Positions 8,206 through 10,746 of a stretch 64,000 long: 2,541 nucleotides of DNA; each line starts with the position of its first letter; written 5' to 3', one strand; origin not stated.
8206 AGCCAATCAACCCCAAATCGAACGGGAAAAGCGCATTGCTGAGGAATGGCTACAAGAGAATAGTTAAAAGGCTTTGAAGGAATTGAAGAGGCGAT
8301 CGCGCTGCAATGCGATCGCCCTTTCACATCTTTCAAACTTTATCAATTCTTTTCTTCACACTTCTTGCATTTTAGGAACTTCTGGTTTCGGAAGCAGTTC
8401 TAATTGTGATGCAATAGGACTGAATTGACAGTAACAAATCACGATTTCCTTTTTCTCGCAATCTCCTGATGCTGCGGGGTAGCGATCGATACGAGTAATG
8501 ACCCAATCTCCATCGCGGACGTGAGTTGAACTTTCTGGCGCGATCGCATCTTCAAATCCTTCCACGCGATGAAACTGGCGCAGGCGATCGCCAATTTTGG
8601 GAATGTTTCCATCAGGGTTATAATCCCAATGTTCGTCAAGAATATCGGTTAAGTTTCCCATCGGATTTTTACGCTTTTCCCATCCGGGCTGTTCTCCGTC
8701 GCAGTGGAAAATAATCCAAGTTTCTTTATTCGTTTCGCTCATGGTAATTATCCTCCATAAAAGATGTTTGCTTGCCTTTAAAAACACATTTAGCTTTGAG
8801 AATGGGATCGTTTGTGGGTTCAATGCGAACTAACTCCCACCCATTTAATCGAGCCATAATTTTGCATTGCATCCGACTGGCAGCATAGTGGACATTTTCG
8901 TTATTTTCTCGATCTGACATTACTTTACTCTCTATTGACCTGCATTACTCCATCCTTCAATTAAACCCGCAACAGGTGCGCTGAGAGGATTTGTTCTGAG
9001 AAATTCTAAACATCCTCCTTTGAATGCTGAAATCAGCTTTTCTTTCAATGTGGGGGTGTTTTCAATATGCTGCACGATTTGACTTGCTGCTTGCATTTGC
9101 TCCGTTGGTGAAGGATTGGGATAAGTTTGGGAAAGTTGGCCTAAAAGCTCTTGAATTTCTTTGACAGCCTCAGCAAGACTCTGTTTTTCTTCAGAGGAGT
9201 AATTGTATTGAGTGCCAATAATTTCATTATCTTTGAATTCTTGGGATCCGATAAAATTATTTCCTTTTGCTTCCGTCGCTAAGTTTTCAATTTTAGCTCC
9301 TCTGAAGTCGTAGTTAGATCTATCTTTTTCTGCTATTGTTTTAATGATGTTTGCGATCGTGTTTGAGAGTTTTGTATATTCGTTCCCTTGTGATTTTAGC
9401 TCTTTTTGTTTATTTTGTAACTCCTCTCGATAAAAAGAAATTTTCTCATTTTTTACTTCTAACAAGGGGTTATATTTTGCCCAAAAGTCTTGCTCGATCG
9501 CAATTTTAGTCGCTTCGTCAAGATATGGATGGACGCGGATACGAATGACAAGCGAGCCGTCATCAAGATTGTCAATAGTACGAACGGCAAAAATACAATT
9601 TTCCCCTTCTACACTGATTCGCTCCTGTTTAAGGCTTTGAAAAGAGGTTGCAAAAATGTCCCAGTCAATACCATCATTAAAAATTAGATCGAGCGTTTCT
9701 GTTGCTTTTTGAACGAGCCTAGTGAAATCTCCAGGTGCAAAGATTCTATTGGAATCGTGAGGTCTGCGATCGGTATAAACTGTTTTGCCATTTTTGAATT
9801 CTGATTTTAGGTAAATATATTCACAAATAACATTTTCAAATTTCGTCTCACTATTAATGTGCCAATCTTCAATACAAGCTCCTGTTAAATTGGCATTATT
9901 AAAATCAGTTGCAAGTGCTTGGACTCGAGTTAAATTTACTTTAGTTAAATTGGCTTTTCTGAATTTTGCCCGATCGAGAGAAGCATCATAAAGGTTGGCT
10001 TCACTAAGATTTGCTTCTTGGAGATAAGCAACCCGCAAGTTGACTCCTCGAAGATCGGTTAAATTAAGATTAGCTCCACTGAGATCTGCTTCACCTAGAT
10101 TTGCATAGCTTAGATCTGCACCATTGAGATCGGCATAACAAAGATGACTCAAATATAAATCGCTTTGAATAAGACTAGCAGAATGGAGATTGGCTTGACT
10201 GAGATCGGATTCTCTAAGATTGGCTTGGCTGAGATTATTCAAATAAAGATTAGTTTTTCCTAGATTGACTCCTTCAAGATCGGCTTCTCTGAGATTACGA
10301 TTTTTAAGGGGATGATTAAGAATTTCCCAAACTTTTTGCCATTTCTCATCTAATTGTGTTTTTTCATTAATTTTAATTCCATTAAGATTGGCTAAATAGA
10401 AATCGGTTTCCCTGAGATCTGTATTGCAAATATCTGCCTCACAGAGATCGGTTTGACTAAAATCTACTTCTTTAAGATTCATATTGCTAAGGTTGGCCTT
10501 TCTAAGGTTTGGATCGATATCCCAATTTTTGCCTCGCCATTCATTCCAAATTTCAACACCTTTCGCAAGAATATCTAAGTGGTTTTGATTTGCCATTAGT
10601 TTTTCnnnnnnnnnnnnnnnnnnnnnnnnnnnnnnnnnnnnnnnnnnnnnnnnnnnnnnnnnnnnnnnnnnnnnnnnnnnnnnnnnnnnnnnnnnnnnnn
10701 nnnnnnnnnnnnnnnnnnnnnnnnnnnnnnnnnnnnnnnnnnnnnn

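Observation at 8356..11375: Five-gene operon: two paralogous copies of an unknown two-gene cassette flanking a pentapeptide-repeat gene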

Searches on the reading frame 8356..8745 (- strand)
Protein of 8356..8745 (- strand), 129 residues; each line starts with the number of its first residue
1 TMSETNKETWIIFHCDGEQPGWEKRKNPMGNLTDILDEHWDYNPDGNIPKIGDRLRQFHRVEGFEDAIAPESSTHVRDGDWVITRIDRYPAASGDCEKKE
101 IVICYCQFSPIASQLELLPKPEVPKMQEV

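Call 3: search_protein_families(library=pfam, proteins=[window:8356-8745:-], max_evalue=1)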
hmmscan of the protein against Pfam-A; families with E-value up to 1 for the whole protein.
window:8356-8745:- (129 aa): 1 family
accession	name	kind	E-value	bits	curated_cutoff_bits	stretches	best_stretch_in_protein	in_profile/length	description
PF17876.7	CSD2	-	0.01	16.3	26.2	1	68-91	15-38/74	Cold shock domain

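Call 4: search_protein_families(library=ncbifam, proteins=[window:8356-8745:-], max_evalue=1)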
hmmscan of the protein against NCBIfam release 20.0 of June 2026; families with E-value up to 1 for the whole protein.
window:8356-8745:- (129 aa): 0 families

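Call 7: search_protein_families(library=padloc, proteins=[window:8356-8745:-], max_evalue=1)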
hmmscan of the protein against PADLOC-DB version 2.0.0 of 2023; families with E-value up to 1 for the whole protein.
window:8356-8745:- (129 aa): 0 families

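Call 15: find_homologous_proteins(query=window:8356-8745:-, max_evalue=0.01)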
Query window:8356-8745:- (129 aa): 2 proteins with E <= 0.01 among 4 candidates.
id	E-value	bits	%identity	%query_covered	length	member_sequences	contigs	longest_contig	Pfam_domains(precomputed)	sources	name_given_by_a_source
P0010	5.3e-77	275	89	99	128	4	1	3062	-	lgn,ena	-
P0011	9.0e-46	173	63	95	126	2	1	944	-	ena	-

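Call 16: find_encoding_contigs(protein=P0010, flank=6000, max_places=4)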
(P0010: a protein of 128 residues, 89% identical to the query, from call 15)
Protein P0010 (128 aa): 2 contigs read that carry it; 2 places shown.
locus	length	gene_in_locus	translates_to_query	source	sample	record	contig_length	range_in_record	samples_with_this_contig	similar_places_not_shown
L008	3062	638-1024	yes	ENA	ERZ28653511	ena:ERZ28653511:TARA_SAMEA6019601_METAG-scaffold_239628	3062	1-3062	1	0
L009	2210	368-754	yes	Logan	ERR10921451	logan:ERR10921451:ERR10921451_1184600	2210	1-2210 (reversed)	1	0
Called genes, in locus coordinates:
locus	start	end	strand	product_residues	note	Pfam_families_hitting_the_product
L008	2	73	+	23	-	?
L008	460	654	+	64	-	-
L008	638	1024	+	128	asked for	-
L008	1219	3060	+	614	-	?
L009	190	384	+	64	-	-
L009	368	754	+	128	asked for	-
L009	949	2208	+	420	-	?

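Call 17: find_encoding_contigs(protein=P0011, flank=6000, max_places=4)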
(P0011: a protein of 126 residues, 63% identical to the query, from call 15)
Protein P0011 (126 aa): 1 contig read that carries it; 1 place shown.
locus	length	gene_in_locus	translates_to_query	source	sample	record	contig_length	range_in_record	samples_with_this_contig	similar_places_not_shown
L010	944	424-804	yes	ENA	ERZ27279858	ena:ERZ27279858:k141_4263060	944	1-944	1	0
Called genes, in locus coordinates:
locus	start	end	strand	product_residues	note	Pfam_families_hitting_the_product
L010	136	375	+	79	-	PF03693:ParD_antitoxin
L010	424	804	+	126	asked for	-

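Call 103: search_protein_families(library=pfam, proteins=[L010:136-372:+], max_evalue=0.05)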
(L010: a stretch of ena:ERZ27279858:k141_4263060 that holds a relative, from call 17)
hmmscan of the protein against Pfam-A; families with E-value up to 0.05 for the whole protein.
L010:136-372:+ (79 aa): 1 family
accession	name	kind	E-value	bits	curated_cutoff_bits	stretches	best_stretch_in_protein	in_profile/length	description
PF03693.20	ParD_antitoxin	-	1.3e-09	38.8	21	1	4-68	8-67/81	Bacterial antitoxin of ParD toxin-antitoxin type II system and RHH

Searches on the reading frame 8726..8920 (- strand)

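Call 3: search_protein_families(library=pfam, proteins=[window:8726-8920:-], max_evalue=1)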
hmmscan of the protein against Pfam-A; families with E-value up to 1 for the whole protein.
window:8726-8920:- (64 aa): 0 families

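Call 4: search_protein_families(library=ncbifam, proteins=[window:8726-8920:-], max_evalue=1)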
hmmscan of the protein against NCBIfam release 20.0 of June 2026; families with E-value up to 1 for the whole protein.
window:8726-8920:- (64 aa): 1 family
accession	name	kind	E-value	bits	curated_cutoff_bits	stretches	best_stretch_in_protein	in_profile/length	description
NF053529.1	Sp36_fam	equivalog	0.0049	16.8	50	1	26-48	26-48/50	Sp36 family protein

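Call 7: search_protein_families(library=padloc, proteins=[window:8726-8920:-], max_evalue=1)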
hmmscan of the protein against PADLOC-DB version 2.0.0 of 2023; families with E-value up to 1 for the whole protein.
window:8726-8920:- (64 aa): 0 families

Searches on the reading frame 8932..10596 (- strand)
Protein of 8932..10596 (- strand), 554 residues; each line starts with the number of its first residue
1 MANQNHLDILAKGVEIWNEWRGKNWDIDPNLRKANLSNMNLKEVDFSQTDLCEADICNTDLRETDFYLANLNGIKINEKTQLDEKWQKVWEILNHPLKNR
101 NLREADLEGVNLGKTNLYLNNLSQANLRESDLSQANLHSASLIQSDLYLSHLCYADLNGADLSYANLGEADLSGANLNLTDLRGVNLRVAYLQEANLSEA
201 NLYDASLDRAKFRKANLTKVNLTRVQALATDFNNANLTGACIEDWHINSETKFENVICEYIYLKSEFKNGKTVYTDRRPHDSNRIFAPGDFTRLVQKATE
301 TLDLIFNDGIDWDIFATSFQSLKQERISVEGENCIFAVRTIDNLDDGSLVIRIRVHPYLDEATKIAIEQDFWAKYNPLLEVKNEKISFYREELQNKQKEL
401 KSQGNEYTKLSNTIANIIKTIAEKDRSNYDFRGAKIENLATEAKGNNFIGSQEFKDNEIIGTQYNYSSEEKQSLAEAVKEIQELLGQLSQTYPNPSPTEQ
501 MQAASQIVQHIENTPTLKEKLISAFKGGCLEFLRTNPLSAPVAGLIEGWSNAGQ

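Call 3: search_protein_families(library=pfam, proteins=[window:8932-10596:-], max_evalue=1)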
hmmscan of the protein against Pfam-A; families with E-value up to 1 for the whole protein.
window:8932-10596:- (554 aa): 9 families
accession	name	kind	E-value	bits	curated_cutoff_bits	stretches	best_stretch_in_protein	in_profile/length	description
PF00805.28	Pentapeptide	-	1.4e-38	130.4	20.2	6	155-188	6-39/40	Pentapeptide repeats (8 copies)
PF13599.13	Pentapeptide_4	-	1.7e-18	66.9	38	5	168-226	14-72/78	Pentapeptide repeat region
PF13576.12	Pentapeptide_3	-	3.4e-09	37.2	27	0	193-235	2-47/48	Pentapeptide repeats (9 copies)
PF25296.1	Decapeptide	-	4.5e-06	26.9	45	1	31-71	7-47/74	Decapeptide repeat region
PF17561.7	TssO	-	0.0038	17.9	29.2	1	479-523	85-129/148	Type VI secretion system, TssO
PF24753.1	DUF7698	-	0.081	13.3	27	1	364-433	19-92/118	Domain of unknown function (DUF7698)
PF20379.3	DUF6674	-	0.18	11.8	28.5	0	384-432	126-174/251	Family of unknown function (DUF6674)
PF07739.18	TipAS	-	0.35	11.8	23.8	1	464-513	23-72/117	TipAS antibiotic-recognition domain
PF14357.11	DUF4404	-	0.99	10.5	27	0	462-518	14-68/83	Domain of unknown function (DUF4404)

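Call 4: search_protein_families(library=ncbifam, proteins=[window:8932-10596:-], max_evalue=1)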
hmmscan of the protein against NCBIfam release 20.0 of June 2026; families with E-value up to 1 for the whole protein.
window:8932-10596:- (554 aa): 18 families
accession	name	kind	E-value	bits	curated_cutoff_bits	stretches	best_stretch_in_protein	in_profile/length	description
NF052603.1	penta_Alr5209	equivalog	2.6e-33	114.5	125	4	169-254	17-102/113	Alr5209 family pentapeptide repeat protein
NF047416.1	penta_HetL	equivalog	3.6e-29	101.8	260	2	97-240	50-191/218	heterocyst differentiation pentapeptide repeat protein HetL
NF011744.0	PRK15197.1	equivalog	3.9e-19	68.9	274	3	150-243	159-252/291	SPI-2 type III secretion system effector PipB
NF011743.0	PRK15196.1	equivalog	3.5e-15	55.7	354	2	97-246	164-323/350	type III secretion system effector PipB2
NF033086.2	penta_rpt_Qnr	equivalog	6.5e-14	52.2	240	2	100-245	56-196/211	Qnr family pentapeptide repeat protein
NF012151.0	penta_rpt_QnrAS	exception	3.8e-13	50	490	1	41-245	8-202/218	QnrAS family quinolone resistance pentapeptide repeat protein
NF012152.0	penta_rpt_QnrC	exception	7.8e-12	45.6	500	1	39-246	6-203/221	QnrC family quinolone resistance pentapeptide repeat protein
NF000421.1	penta_rpt_QnrVC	exception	4e-11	43.3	460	1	41-246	8-203/218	QnrVC family quinolone resistance pentapeptide repeat protein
NF000071.4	penta_rpt_QnrA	exception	5.7e-11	42.6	450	1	42-168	55-185/218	QnrA family quinolone resistance pentapeptide repeat protein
NF000056.3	penta_rpt_QnrS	exception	1.6e-10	41.1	460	2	39-161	62-188/218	QnrS family quinolone resistance pentapeptide repeat protein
NF038182.1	penta_rpt_SmQnr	exception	2e-10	40.8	460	2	112-193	117-198/215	SmQnr family pentapeptide repeat protein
NF000139.2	penta_rpt_QnrD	exception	1.1e-09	38.6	425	2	79-214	3-138/214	QnrD family quinolone resistance pentapeptide repeat protein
NF033375.2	penta_rpt_QnrE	exception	5.1e-09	36.4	480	2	107-224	5-123/214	QnrE family quinolone resistance pentapeptide repeat protein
NF000349.1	mfpA_AE000516.2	equivalog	7e-09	35.8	360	1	109-178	81-150/183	pentapeptide repeat protein MfpA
NF011904.1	PRK15377.1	subfamily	3.1e-06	25.9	500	2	98-177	17-97/606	type III secretion system effector HECT-type E3 ubiquitin transferase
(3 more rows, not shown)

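Call 7: search_protein_families(library=padloc, proteins=[window:8932-10596:-], max_evalue=1)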
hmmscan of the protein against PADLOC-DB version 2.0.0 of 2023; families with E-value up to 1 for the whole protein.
window:8932-10596:- (554 aa): 0 families

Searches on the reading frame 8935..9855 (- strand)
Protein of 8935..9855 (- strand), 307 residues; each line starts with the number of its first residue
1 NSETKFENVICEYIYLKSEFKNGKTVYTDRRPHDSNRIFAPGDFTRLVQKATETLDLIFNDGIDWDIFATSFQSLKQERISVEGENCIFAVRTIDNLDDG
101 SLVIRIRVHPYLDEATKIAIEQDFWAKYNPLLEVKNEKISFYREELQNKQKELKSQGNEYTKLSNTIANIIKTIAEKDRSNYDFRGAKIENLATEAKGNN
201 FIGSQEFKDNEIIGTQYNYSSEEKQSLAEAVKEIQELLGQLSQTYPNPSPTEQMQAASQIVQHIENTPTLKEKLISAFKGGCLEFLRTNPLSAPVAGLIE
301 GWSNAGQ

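Call 96: search_solved_structures(query=window:8935-9855:-, max_evalue=1)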
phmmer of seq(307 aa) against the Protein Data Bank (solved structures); distinct sequences matched with E-value up to 1: 1.
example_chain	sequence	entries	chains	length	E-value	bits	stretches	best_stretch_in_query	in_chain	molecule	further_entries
7lbf_D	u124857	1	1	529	0.97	12.2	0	152-206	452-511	Isoform 3 of Platelet-derived growth factor receptor alpha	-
